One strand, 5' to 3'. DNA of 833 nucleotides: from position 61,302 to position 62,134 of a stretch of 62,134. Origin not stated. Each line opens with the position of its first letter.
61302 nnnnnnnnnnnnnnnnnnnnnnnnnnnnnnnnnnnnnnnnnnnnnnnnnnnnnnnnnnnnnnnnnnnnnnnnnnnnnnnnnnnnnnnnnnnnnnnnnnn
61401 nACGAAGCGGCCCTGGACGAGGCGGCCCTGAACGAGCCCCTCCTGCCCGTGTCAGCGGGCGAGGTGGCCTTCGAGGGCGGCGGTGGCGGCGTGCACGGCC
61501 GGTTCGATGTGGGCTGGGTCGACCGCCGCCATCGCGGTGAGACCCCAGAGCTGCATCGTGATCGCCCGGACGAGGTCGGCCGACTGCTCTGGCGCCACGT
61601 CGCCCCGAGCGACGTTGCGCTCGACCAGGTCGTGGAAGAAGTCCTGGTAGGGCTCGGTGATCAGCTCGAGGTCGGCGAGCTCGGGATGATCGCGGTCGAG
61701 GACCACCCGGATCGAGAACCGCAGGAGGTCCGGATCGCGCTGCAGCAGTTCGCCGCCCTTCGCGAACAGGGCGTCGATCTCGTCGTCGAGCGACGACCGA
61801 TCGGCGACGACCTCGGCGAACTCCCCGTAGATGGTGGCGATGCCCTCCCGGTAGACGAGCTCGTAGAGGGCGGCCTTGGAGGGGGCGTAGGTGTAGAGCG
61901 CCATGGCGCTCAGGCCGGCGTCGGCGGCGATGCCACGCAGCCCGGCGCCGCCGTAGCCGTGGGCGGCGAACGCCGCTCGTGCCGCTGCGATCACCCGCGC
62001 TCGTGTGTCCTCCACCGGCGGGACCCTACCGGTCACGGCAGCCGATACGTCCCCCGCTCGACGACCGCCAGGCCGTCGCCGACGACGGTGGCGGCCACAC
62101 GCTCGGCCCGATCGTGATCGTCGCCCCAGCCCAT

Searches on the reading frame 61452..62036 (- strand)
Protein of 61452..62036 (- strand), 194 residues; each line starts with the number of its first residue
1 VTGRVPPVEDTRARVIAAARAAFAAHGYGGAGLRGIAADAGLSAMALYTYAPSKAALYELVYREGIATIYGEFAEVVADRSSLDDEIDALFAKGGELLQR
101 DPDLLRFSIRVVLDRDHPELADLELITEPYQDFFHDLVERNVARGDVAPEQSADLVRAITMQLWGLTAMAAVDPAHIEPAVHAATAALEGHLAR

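Call 19: search_protein_families(library=pfam, proteins=[window:61452-62036:-], max_evalue=0.01)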
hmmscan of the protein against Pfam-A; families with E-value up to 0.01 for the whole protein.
window:61452-62036:- (194 aa): 1 family
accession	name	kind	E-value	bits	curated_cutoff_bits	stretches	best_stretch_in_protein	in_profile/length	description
PF00440.29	TetR_N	-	4.1e-10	39.7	24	1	16-59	2-45/47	Bacterial regulatory proteins, tetR family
